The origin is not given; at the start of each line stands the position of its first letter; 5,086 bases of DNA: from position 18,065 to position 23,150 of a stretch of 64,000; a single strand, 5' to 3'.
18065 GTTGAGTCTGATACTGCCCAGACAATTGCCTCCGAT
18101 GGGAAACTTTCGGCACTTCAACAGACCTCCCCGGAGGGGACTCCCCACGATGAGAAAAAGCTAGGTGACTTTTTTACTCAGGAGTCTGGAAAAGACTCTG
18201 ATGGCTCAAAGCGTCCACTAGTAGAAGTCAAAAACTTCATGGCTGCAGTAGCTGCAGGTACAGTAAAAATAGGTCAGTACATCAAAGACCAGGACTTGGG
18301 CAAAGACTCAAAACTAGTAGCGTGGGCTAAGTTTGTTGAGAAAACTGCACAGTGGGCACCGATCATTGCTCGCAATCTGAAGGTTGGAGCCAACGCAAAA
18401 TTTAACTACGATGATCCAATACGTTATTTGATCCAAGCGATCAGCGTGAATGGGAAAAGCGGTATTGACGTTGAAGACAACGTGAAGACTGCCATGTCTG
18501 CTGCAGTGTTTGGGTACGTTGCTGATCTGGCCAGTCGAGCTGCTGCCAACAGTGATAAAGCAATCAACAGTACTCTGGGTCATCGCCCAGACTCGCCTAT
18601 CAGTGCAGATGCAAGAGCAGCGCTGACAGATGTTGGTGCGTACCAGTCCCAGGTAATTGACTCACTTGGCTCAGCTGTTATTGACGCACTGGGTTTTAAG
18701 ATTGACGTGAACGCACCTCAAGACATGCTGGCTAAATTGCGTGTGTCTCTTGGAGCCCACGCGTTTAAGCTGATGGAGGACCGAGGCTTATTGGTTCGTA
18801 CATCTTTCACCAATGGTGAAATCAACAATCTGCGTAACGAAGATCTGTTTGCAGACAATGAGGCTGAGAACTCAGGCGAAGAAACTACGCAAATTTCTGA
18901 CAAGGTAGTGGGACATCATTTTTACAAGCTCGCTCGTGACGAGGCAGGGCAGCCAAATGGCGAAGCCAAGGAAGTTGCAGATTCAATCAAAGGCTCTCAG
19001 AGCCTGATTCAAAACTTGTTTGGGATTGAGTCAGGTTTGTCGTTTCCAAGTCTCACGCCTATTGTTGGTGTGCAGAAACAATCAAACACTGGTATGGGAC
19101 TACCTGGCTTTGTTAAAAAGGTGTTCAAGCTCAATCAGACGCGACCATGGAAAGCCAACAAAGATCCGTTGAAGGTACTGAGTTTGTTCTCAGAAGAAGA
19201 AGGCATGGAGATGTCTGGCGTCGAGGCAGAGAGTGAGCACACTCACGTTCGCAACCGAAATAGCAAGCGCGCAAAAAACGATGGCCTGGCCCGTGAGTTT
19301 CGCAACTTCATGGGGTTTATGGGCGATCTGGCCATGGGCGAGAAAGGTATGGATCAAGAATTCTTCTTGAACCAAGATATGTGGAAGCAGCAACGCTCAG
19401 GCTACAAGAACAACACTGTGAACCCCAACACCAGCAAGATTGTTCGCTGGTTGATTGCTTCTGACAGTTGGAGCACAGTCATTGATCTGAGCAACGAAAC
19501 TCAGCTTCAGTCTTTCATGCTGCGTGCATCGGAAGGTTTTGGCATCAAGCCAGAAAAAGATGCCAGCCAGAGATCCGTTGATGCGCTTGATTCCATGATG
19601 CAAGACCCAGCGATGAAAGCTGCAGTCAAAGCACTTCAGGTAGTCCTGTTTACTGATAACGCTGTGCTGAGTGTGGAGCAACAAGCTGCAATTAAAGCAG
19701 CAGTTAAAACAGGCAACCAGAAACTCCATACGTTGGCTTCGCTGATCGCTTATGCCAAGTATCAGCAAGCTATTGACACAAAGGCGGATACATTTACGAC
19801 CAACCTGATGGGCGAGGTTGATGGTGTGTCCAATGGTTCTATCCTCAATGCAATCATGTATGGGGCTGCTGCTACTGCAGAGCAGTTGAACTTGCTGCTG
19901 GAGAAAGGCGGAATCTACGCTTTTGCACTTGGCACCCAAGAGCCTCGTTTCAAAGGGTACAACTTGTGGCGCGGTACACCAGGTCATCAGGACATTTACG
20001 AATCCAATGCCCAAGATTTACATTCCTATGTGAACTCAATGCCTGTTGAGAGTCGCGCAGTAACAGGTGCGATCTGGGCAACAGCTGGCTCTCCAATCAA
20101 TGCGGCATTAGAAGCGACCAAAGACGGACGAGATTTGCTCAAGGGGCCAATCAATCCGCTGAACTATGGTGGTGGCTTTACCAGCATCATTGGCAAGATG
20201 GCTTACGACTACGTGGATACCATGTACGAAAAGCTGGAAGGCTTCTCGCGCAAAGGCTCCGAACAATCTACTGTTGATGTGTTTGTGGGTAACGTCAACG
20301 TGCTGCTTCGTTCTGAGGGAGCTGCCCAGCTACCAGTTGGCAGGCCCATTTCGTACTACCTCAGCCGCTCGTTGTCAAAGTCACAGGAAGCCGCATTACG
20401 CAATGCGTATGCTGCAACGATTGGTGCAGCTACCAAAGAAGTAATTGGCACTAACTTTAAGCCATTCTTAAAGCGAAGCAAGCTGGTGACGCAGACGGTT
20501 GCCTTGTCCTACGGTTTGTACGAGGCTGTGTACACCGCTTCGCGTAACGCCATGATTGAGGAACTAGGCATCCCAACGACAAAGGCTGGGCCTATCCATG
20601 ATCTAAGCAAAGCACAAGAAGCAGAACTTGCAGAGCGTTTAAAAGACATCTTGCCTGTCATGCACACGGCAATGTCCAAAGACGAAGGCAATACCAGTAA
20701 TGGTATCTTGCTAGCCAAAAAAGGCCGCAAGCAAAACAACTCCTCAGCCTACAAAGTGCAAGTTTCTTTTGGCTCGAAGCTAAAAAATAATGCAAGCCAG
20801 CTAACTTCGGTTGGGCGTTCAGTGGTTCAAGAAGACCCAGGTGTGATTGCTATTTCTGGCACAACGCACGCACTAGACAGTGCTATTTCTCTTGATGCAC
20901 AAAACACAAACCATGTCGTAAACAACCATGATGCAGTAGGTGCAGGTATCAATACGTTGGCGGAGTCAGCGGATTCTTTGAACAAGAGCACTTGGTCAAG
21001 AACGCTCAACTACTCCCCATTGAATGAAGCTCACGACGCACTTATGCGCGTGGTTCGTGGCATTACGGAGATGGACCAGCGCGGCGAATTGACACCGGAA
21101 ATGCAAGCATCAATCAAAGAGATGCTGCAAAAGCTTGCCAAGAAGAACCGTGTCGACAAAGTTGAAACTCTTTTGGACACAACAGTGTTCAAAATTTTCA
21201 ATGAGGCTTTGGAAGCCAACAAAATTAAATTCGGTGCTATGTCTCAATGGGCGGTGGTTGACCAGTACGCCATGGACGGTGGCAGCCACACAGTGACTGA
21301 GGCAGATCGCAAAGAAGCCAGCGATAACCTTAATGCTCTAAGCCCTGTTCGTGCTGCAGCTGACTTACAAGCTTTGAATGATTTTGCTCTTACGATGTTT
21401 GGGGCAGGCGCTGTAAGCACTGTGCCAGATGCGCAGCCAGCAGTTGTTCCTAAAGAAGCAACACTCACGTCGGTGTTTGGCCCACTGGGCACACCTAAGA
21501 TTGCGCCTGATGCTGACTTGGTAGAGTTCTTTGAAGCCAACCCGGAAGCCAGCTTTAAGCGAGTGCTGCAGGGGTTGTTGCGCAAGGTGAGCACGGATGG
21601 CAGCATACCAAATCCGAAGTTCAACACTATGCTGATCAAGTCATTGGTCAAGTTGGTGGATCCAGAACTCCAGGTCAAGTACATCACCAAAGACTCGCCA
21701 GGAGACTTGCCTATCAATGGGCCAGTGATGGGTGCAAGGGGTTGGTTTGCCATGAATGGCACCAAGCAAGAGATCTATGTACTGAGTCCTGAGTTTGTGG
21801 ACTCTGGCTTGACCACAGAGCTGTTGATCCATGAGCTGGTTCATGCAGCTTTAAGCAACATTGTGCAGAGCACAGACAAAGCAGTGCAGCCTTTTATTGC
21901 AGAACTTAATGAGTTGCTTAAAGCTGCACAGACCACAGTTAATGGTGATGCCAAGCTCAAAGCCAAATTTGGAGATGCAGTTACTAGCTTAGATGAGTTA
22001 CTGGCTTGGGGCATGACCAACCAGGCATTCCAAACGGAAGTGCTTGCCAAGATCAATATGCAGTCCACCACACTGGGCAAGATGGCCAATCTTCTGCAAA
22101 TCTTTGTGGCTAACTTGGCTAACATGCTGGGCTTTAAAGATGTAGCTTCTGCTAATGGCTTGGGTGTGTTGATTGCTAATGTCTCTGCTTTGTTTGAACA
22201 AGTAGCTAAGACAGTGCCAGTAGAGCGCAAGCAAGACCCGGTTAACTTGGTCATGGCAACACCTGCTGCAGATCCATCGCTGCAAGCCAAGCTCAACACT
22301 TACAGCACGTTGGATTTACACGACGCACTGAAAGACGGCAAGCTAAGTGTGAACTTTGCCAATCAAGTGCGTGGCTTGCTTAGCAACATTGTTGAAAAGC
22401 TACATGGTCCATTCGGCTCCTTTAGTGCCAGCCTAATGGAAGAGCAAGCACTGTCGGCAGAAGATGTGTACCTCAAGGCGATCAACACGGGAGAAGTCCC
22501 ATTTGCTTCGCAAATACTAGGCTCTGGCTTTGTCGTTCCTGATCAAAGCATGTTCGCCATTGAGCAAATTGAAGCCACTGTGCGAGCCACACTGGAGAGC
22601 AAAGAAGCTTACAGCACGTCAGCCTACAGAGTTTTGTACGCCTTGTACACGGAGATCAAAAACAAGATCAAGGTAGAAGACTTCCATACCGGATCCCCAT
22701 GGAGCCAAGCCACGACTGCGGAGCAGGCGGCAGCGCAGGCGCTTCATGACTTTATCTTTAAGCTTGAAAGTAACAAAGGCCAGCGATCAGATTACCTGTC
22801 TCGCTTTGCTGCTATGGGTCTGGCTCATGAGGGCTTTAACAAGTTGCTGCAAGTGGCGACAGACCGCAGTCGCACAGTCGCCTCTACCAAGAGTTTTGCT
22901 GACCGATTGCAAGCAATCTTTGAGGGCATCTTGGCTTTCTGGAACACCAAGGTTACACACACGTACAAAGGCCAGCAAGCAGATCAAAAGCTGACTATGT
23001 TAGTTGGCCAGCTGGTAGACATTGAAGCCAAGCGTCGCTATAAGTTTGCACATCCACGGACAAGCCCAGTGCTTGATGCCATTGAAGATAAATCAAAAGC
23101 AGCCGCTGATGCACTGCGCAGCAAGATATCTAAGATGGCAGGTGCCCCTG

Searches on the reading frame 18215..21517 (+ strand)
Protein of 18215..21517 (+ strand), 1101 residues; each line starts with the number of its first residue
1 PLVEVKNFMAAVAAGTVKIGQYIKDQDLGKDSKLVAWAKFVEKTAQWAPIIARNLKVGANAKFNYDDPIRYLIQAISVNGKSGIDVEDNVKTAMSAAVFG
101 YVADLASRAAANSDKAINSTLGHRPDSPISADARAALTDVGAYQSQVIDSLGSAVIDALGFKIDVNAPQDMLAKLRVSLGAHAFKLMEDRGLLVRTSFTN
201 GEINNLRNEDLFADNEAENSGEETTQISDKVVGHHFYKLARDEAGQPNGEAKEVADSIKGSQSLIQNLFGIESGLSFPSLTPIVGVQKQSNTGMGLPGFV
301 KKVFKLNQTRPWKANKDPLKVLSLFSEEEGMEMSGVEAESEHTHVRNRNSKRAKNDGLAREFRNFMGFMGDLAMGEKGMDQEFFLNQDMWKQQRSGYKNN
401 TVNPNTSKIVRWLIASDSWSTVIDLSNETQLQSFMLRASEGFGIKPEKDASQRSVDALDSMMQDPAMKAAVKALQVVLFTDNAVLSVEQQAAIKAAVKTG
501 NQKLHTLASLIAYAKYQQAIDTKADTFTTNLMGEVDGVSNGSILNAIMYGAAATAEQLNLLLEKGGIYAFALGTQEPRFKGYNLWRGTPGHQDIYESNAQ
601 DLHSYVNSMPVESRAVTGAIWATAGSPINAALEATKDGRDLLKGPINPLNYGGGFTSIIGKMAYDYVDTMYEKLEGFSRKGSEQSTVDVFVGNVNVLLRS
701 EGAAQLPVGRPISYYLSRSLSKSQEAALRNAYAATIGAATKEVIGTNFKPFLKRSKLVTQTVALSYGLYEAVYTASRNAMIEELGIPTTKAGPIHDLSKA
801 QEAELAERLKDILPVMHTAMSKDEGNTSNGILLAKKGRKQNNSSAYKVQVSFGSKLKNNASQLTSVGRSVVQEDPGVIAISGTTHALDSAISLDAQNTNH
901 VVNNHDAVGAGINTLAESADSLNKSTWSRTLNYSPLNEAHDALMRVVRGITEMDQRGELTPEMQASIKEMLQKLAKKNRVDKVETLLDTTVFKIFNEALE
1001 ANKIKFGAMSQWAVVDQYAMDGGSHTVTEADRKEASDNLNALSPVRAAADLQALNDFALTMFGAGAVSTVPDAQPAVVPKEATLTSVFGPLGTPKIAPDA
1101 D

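Call 60: find_related_loci(query=window:18215-21517:+, collection=viral_contigs, flank=2000)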
Query window:18215-21517:+ (1101 aa) in viral_contigs; peptide patterns used: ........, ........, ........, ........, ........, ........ (x = any residue, [..] = any of these).
7 stretches matched a pattern; 4 encode a relative of the query (tblastn E <= 1e-3); 3 distinct loci.
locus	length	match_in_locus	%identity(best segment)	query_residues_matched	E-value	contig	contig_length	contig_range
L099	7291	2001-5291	73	1-1101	0e+0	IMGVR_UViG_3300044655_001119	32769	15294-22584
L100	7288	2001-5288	75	1-1101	0e+0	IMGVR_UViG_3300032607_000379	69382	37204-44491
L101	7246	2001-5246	34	1-1101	0e+0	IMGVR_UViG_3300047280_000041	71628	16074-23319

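Call 62: find_related_loci(query=A2, collection=viral_contigs, flank=1000)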
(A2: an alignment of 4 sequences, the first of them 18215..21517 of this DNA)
Query A2 (1101 aa) in viral_contigs; peptide patterns used: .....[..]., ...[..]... (x = any residue, [..] = any of these).
167 stretches matched a pattern; 50 encode a relative of the query (tblastn E <= 1e-3); 49 distinct loci.
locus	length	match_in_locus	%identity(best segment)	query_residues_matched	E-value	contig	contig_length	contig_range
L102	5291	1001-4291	73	1-1101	0e+0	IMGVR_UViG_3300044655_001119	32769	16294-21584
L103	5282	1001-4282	72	1-1101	0e+0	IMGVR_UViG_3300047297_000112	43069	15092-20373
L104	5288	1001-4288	75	1-1101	0e+0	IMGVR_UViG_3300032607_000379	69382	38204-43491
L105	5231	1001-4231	49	2-1099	0e+0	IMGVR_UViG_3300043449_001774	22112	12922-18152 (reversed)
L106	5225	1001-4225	47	1-1099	0e+0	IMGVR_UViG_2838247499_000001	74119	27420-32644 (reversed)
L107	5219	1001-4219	41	1-1057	0e+0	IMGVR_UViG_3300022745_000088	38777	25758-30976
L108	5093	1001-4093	38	1-1043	0e+0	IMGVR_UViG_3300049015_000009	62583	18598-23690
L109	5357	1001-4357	34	1-1101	0e+0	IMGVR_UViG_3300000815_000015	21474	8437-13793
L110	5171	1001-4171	34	1-1101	0e+0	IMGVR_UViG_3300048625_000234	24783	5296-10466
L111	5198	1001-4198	34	1-1101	0e+0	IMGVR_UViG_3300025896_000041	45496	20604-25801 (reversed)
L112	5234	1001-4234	33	1-1101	0e+0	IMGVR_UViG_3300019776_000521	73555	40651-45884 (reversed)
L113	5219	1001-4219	34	1-1058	2e-180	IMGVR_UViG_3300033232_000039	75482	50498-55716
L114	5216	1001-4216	32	1-1100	2e-166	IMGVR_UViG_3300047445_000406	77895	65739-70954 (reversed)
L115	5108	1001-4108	33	1-1054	1e-164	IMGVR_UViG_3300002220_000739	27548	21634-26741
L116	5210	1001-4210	31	1-1096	5e-159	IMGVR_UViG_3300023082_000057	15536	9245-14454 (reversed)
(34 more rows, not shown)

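Call 71: find_homologous_proteins(query=window:18215-21517:+, max_evalue=1e-20)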
Query window:18215-21517:+: 8000 candidates shared short words with the query, none scored E <= 1e-20.

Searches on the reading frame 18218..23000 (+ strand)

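Call 11: search_dna_similar(query=window:18218-23000:+, collection=phages, mode=protein, max_rows=25)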
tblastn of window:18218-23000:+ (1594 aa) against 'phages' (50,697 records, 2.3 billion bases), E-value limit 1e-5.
Records with a match: 303; places in all: 303; records where one place covers at least 80% of the query: 128.
Best place of each record, by identity: <60% 303.
By first word of the organism name: Pseudomonas 91; Escherichia 62; Vibrio 41; Klebsiella 29; Pectobacterium 14; Erwinia 13; Salmonella 11; Acinetobacter 7; Rhizobium 5; Enterobacter 4; and 12 more.
By host as written in the record: Pseudomonas aeruginosa 35; Escherichia coli 26; - 23; Klebsiella pneumoniae 14; Pseudomonas aeruginosa ATCC 27853 12; Pseudomonas aeruginosa PAO1 11; Vibrio splendidus 8; Vibrio cholerae 7; and 92 more.
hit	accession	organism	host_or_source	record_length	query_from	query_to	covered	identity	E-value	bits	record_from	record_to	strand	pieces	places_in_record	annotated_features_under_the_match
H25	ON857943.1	Pseudomonas phage vB_PaeP_FBPa1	Pseudomonas sp.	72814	1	1592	100%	30.5%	3e-116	661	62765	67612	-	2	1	hypothetical protein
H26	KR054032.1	Pseudomonas phage DL64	Pseudomonas aeruginosa PAO1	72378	1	1592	100%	30.5%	1e-115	660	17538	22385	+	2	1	hypothetical protein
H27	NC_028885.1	Pseudomonas phage DL64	Pseudomonas aeruginosa PAO1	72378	1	1592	100%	30.5%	1e-115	660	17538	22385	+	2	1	virion RNA polymerase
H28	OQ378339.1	Pseudomonas phage phiPA1-3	Pseudomonas aeruginosa PA001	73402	1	1592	100%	30.4%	1e-114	655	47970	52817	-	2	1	putative virion associated RNA polymerase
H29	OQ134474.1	Pseudomonas phage vB_PaeP_PS28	Pseudomonas aeruginosa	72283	1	1592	100%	30.4%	1e-115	658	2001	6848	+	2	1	RNA polymerase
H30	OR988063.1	Pseudomonas phage vB_Pae_HMKU_23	Pseudomonas aeruginosa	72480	1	1592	100%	30.4%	2e-115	657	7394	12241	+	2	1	RNA polymerase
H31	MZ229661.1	Pseudomonas phage vB_Pae-PA14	Pseudomonas aeruginosa ATCC 27853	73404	1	1592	100%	30.4%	1e-115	656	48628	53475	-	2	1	hypothetical protein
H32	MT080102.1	Pseudomonas phage PAP02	Pseudomonas aeruginosa ATCC 27853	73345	1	1592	100%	30.4%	2e-114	654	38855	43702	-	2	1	virion-associated RNA polymerase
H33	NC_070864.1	Pseudomonas phage PAP02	Pseudomonas aeruginosa ATCC 27853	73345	1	1592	100%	30.4%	2e-114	654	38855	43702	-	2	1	virion-associated RNA polymerase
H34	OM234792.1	Pseudomonas phage PA15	Pseudomonas aeruginosa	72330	1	1592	100%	30.4%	2e-115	655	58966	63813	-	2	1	hypothetical protein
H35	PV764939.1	Pseudomonas phage vB_PaeP_VL3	Pseudomonas aeruginosa ATCC 27853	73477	1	1592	100%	30.3%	1e-115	655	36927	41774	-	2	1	virion associated RNA polymerase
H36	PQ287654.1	Pseudomonas phage HHBS9_2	Pseudomonas aeruginosa BWKH9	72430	1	1592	100%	30.3%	7e-115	656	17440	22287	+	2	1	virion RNA polymerase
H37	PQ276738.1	Pseudomonas phage BWKH3_R8_1A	Pseudomonas aeruginosa BWKH003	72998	1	1592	100%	30.3%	7e-115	656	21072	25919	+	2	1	virion RNA polymerase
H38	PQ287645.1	Pseudomonas phage BWKH3_L8_1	Pseudomonas aeruginosa BWKH3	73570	1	1592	100%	30.3%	7e-115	656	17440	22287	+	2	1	virion RNA polymerase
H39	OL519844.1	Pseudomonas phage vB_PaeS_TUMS_P81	Pseudomonas aeruginosa ATCC 27853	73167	1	1592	100%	30.3%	2e-114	653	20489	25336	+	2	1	hypothetical protein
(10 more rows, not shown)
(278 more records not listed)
